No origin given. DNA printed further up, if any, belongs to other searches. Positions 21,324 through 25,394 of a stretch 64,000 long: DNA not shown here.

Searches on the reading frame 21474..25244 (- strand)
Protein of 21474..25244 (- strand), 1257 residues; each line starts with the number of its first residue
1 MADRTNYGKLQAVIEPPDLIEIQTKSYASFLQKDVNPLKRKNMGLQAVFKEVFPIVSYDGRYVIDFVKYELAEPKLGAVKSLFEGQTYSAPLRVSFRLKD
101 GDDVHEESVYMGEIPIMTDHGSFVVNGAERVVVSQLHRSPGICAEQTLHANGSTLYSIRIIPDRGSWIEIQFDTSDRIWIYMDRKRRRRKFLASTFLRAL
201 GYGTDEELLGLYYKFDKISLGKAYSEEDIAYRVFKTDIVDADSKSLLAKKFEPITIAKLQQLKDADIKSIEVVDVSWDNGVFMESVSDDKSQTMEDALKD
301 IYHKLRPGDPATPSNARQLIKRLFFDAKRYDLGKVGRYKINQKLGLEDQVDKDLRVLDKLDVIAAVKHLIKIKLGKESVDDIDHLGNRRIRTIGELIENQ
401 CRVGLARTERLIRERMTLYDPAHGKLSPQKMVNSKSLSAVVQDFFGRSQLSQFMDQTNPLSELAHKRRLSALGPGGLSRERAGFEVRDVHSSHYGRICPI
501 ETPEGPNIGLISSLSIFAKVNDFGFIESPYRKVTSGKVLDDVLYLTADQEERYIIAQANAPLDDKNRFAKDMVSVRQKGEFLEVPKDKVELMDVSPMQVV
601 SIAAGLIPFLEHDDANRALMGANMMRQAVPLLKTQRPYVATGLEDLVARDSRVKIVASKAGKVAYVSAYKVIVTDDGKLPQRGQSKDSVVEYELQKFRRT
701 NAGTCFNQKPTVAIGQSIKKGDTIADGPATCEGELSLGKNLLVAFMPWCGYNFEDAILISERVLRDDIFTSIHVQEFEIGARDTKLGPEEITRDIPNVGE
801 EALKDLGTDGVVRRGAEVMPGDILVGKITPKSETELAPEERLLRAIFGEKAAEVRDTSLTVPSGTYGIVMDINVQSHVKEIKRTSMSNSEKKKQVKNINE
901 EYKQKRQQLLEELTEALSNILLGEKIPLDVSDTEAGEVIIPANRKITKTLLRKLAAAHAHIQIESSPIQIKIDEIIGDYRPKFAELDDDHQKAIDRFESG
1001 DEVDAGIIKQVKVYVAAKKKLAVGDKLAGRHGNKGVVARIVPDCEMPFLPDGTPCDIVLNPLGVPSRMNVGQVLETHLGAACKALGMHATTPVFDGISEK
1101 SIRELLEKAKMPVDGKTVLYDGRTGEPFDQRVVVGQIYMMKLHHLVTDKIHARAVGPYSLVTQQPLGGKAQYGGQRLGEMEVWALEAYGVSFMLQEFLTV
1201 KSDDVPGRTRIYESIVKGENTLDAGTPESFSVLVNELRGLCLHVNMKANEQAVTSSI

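Call 84: find_homologous_proteins(query=window:21474-25244:-, max_evalue=1e-50)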
Query window:21474-25244:- (1257 aa): 8000 proteins with E <= 1e-50 among 8000 candidates; the best 120 are listed.
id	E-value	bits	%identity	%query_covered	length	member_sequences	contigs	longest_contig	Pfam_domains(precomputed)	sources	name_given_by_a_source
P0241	0.0e+0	2820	100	100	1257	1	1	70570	PF04565.22,PF04561.20,PF04560.26,PF10385.15,PF04563.21,PF00562.34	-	-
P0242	0.0e+0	2285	79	99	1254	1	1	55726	PF04565.22,PF04561.20,PF04560.26,PF10385.15,PF04563.21,PF00562.34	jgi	-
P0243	0.0e+0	2276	79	99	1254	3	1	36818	PF04565.22,PF04561.20,PF04560.26,PF10385.15,PF04563.21,PF00562.34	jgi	-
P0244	0.0e+0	2269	79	99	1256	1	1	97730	PF04565.22,PF04561.20,PF04560.26,PF10385.15,PF04563.21,PF00562.34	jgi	jgi:DNA-directed RNA polymerase subunit beta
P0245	0.0e+0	2266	78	100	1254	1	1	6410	PF04565.22,PF04561.20,PF04560.26,PF10385.15,PF04563.21,PF00562.34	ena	-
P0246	0.0e+0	2259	79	100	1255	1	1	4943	PF04565.22,PF04561.20,PF04560.26,PF10385.15,PF04563.21,PF00562.34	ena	-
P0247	0.0e+0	2242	77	99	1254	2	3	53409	PF04565.22,PF04561.20,PF04560.26,PF10385.15,PF04563.21,PF00562.34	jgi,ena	-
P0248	0.0e+0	2239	77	100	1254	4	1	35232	PF04565.22,PF04561.20,PF04560.26,PF10385.15,PF04563.21,PF00562.34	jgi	-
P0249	0.0e+0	2236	78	99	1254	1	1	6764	PF04565.22,PF04561.20,PF04560.26,PF10385.15,PF04563.21,PF00562.34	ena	-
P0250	0.0e+0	2234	78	99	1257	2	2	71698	PF04565.22,PF04561.20,PF04560.26,PF10385.15,PF04563.21,PF00562.34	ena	-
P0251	0.0e+0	2234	78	99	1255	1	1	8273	PF04565.22,PF04561.20,PF04560.26,PF10385.15,PF04563.21,PF00562.34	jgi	jgi:DNA-directed RNA polymerase subunit beta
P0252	0.0e+0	2230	77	99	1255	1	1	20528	PF04565.22,PF04561.20,PF04560.26,PF10385.15,PF04563.21,PF00562.34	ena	-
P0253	0.0e+0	2226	77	99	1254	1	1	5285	PF04565.22,PF04561.20,PF04560.26,PF10385.15,PF04563.21,PF00562.34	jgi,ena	-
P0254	0.0e+0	2222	77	99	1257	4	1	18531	PF04565.22,PF04561.20,PF04560.26,PF10385.15,PF04563.21,PF00562.34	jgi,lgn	jgi:DNA-directed RNA polymerase subunit beta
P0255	0.0e+0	2220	77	99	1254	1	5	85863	PF04565.22,PF04561.20,PF04560.26,PF10385.15,PF04563.21,PF00562.34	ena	-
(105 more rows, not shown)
